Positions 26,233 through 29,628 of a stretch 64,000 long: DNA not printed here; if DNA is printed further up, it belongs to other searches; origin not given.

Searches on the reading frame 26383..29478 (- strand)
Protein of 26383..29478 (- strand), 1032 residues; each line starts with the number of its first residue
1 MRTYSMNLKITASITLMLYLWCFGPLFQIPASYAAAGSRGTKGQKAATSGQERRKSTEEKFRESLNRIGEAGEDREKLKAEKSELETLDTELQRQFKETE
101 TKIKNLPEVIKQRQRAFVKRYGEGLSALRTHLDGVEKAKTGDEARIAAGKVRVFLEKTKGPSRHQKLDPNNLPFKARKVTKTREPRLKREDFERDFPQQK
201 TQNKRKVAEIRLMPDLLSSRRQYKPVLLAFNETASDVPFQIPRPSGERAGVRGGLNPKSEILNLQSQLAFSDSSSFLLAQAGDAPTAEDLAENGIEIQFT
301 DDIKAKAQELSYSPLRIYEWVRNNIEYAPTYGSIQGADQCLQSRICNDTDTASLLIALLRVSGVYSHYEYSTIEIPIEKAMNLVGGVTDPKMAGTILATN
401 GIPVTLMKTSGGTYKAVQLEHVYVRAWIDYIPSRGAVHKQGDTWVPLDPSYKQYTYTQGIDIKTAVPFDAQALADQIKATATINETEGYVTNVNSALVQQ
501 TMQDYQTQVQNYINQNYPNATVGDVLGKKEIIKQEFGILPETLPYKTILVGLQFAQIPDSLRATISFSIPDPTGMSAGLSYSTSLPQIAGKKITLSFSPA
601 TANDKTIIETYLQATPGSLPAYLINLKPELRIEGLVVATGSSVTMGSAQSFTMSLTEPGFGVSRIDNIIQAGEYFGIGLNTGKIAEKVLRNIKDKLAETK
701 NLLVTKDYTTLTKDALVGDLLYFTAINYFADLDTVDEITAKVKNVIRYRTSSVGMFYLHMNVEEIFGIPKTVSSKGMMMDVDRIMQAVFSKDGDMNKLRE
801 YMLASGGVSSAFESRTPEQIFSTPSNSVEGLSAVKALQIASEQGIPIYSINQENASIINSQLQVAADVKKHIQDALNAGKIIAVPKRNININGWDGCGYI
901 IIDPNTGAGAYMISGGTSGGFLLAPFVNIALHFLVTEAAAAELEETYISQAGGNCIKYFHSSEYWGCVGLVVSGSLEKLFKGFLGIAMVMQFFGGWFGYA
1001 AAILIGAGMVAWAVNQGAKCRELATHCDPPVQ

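Call 6: search_protein_families(library=pfam, proteins=[window:26383-29478:-], max_evalue=0.01)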
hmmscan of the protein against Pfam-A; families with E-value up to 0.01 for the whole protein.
window:26383-29478:- (1032 aa): 2 families
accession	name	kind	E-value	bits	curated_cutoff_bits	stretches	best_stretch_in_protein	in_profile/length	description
PF01841.26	Transglut_core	-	1.1e-09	39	23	1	298-449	2-108/108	Transglutaminase-like superfamily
PF11932.13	DUF3450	-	0.0051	16.6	32.6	0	17-109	4-94/241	Protein of unknown function (DUF3450)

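Call 38: search_protein_families(library=padloc, proteins=[window:26383-29478:-], max_evalue=0.01)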
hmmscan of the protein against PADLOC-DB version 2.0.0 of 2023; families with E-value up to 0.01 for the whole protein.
window:26383-29478:- (1032 aa): 0 families

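Call 39: search_protein_families(library=ncbifam, proteins=[window:26383-29478:-], max_evalue=0.01)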
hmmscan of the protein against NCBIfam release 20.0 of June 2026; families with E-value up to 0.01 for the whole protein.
window:26383-29478:- (1032 aa): 1 family
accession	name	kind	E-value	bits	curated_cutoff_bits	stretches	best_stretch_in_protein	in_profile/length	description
NF033885.1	conj_TraP_IncI1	equivalog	0.0036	17.1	135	1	8-140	17-145/217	conjugal transfer protein TraP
